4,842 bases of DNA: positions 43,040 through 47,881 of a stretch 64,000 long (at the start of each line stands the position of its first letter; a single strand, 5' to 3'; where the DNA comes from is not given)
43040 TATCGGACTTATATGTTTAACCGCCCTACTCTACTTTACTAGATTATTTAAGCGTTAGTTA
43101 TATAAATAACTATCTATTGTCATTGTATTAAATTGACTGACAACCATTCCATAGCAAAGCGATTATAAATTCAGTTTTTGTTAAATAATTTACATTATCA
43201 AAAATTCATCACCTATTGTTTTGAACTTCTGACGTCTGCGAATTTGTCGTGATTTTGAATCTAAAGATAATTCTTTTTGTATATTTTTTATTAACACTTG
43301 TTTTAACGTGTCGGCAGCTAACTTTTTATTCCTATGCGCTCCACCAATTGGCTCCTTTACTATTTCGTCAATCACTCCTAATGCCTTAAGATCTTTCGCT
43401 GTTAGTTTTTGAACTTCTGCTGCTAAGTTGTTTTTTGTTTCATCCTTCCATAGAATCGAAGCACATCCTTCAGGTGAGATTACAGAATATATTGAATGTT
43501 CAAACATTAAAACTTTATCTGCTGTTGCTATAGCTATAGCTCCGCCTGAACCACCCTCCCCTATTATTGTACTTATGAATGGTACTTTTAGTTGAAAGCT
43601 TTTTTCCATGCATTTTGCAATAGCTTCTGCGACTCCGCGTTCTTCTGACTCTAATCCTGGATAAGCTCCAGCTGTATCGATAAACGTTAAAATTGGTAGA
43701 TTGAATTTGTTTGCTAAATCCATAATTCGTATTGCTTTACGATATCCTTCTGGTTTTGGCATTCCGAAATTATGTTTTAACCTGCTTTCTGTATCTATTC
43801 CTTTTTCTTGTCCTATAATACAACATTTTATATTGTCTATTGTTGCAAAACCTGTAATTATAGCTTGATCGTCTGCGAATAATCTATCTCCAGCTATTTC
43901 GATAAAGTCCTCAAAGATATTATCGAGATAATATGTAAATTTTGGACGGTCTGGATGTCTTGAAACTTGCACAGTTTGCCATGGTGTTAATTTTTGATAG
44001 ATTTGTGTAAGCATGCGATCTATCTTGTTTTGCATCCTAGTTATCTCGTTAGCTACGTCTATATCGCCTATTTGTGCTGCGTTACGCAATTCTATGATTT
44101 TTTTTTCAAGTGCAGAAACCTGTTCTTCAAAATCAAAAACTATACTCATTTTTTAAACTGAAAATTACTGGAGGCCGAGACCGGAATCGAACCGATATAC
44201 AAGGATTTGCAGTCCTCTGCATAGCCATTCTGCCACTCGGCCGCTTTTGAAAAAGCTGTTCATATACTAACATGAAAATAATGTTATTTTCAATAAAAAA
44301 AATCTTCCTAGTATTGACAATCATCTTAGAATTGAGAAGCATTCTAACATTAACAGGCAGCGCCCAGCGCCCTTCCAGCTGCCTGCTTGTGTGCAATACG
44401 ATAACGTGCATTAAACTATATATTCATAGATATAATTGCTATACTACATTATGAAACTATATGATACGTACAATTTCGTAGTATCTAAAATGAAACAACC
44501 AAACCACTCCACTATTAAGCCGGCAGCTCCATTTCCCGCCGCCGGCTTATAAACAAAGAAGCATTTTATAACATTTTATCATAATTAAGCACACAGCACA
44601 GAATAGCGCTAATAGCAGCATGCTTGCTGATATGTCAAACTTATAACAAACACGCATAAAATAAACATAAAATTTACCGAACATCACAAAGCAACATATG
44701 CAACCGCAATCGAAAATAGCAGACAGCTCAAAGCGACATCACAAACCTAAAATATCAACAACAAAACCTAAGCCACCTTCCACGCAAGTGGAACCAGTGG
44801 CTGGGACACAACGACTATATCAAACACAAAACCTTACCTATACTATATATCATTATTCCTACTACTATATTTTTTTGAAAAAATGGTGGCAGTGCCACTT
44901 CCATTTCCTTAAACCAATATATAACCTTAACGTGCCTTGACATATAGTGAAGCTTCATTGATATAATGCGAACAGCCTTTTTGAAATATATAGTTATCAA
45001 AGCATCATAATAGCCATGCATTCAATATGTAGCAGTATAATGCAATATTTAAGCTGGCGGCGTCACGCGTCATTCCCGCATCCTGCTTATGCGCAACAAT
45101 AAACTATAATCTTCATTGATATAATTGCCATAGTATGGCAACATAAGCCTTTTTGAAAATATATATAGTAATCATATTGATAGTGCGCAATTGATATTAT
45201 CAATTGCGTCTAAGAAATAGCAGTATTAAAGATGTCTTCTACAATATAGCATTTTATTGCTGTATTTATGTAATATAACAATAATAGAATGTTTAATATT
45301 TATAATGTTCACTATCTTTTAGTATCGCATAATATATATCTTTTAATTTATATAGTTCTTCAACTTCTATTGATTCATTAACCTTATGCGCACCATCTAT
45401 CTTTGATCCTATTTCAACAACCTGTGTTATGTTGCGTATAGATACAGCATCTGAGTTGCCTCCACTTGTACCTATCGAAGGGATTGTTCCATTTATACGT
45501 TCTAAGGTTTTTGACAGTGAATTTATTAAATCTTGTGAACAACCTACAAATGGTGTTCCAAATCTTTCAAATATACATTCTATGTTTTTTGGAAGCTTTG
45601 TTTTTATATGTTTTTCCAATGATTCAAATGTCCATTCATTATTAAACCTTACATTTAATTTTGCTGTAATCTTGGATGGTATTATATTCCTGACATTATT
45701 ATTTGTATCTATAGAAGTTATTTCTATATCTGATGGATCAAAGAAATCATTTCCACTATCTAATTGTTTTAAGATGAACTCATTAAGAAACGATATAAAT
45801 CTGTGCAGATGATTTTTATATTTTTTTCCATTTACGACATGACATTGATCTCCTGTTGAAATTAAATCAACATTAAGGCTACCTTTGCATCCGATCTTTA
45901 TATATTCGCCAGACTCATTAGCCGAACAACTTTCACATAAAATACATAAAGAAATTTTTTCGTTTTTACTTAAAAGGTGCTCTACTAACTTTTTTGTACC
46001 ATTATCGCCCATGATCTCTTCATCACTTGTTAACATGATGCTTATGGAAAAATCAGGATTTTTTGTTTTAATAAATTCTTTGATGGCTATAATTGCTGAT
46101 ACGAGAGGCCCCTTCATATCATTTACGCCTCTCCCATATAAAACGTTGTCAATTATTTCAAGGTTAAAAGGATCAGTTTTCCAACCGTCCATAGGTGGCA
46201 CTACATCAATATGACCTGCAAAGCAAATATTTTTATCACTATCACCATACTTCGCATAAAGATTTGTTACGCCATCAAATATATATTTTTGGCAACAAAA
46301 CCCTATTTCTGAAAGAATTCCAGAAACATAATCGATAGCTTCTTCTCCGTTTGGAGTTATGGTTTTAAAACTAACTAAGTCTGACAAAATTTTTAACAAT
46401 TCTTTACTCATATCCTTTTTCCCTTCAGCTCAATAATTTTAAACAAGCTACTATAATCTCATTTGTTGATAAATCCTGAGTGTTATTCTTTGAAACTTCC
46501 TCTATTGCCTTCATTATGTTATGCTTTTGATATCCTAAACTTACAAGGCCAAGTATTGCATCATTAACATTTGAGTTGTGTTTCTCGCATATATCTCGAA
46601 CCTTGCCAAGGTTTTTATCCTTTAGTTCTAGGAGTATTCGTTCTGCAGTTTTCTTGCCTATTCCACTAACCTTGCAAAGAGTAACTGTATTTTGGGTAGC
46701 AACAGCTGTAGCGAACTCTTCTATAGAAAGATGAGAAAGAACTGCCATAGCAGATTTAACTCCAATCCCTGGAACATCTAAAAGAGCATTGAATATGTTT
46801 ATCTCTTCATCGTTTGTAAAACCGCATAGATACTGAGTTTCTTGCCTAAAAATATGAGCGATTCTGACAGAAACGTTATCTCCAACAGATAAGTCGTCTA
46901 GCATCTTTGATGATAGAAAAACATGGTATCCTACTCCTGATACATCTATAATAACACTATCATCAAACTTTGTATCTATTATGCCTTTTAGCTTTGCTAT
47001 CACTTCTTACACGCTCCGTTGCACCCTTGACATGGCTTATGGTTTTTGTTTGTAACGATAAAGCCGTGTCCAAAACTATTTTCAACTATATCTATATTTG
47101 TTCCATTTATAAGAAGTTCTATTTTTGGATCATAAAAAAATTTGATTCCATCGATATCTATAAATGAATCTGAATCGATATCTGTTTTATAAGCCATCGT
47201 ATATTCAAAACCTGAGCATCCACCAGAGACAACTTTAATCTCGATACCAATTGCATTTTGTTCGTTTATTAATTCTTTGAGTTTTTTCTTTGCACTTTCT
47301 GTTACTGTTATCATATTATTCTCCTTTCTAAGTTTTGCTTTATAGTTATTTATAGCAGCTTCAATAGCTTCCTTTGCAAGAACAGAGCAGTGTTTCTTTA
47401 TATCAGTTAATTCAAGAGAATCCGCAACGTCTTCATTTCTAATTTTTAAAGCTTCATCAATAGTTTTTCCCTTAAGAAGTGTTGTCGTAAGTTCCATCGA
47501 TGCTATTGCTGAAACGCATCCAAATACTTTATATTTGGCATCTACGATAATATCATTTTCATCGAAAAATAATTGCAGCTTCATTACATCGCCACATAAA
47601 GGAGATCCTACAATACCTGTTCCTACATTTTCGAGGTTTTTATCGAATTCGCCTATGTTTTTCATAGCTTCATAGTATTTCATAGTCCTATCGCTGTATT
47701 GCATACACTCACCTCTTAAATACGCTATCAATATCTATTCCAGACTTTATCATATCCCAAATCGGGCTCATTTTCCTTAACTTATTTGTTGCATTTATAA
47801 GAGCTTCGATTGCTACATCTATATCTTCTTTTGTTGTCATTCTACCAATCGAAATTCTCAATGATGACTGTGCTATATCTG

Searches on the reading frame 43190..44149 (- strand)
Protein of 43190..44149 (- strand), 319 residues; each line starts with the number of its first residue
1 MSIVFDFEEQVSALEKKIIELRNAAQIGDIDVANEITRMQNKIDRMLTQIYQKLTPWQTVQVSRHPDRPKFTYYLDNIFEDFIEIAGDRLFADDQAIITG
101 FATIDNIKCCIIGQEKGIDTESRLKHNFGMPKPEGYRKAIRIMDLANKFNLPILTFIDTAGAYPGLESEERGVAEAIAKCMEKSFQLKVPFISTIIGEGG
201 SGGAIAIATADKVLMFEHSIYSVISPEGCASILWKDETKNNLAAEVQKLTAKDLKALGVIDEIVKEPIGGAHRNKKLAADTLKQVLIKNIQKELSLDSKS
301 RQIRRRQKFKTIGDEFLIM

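Call 25: search_protein_families(library=pfam, max_evalue=0.01, proteins=[window:43190-44149:-])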
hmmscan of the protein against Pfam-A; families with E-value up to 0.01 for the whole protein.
window:43190-44149:- (319 aa): 2 families
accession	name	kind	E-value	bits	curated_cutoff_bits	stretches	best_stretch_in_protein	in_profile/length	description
PF03255.19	ACCA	-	2.1e-135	451.3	23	1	5-313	2-310/310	Acetyl co-enzyme A carboxylase carboxyltransferase-like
PF01039.27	Carboxyl_trans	-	6.8e-22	78.2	22.3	1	95-256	282-438/493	Carboxyl transferase domain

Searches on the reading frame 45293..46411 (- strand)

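Call 15: search_protein_families(library=ncbifam, proteins=[window:45293-46411:-])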
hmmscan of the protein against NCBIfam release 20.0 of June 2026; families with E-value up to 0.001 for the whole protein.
window:45293-46411:- (372 aa): 50 families (the best 25 are shown)
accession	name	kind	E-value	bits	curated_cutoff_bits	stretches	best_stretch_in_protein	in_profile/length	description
NF009557.0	PRK13009.1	equivalog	3.3e-107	358.9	284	1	3-366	3-373/377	succinyl-diaminopimelate desuccinylase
TIGR01246.1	dapE_proteo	equivalog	6.2e-95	318.3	361.8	1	7-365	3-368/370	succinyl-diaminopimelate desuccinylase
TIGR01910.1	DapE-ArgE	subfamily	2.1e-45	155.5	217.6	1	7-357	2-371/373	ArgE/DapE family deacylase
NF006365.0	PRK08588.1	subfamily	2.3e-38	132.5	289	1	3-365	7-378/383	succinyl-diaminopimelate desuccinylase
NF006399.0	PRK08651.1-2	equivalog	4.1e-38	131.4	381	1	1-365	2-402/405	succinyl-diaminopimelate desuccinylase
NF010589.0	PRK13983.1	equivalog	3.3e-33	115.2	333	1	6-365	17-407/409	M20 family metallo-hydrolase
NF006400.0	PRK08651.1-3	equivalog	6.3e-33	114.1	374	1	6-366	13-405/410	succinyl-diaminopimelate desuccinylase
NF005710.0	PRK07522.1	subfamily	1.2e-31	110.3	412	1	3-275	8-285/391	acetylornithine deacetylase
NF009555.0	PRK13004.1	equivalog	1.9e-30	106.1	321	1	2-270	14-276/399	YgeY family selenium metabolism-linked hydrolase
NF005591.0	PRK07318.1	equivalog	1.4e-26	93.9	435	2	23-132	46-153/466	dipeptidase PepV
TIGR01887.1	dipeptidaselike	subfamily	2.3e-26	93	207.95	2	23-133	34-142/447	Sapep family Mn(2+)-dependent dipeptidase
NF005034.0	PRK06446.1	subfamily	5.3e-25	88.1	369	2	6-211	5-216/436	hypothetical protein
TIGR01892.1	AcOrn-deacetyl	equivalog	1.8e-24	86.5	297.7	1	8-359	2-360/365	acetylornithine deacetylase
TIGR01902.1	dapE-lys-deAc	subfamily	4.2e-23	82.2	163.1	1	7-364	1-334/340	N-acetyl-ornithine/N-acetyl-lysine deacetylase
NF006401.0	PRK08651.1-4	equivalog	9.8e-23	80.7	381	1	57-153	75-165/376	succinyl-diaminopimelate desuccinylase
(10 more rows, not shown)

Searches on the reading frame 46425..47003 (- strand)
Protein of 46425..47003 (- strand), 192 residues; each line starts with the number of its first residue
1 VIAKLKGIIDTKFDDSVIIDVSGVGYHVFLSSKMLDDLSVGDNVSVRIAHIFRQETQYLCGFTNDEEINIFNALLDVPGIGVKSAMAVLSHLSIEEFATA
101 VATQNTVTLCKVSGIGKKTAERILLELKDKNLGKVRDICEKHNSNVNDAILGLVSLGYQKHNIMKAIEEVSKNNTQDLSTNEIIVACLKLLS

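Call 25: search_protein_families(library=pfam, max_evalue=0.01, proteins=[window:46425-47003:-])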
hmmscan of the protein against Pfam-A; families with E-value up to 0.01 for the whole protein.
window:46425-47003:- (192 aa): 7 families
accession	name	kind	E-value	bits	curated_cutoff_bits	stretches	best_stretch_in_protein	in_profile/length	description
PF14520.12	HHH_5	-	2.1e-17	63.8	27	1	71-129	1-57/57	Helix-hairpin-helix domain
PF01330.27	RuvA_N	-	7.9e-14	51.9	23.6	1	1-59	1-59/61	RuvA N terminal domain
PF07499.19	RuvA_C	-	1.1e-09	39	24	1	145-192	2-47/47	RuvA, C-terminal domain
PF00633.29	HHH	-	1e-08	35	24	1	109-124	13-28/30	Helix-hairpin-helix motif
PF21176.3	RecR_HhH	-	3.7e-05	23.9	27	0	109-127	8-26/45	RecR, helix-hairpin-helix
PF00416.27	Ribosomal_S13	-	0.00011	23.1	31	0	106-151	14-59/128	Ribosomal protein S13/S18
PF12826.13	HHH_2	-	0.0032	18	27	0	78-125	9-53/64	Helix-hairpin-helix motif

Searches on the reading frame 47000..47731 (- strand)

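Call 25: search_protein_families(library=pfam, max_evalue=0.01, proteins=[window:47000-47731:-])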
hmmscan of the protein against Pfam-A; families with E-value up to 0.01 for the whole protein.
window:47000-47731:- (243 aa): 2 families
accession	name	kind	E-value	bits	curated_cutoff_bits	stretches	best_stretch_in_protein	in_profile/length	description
PF01592.21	NifU_N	-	6.6e-37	126.9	22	1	11-134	1-124/127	NifU-like N terminal domain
PF01521.26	Fe-S_biosyn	-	2.8e-11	44.1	26.3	1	141-237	3-108/110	Iron-sulphur cluster biosynthesis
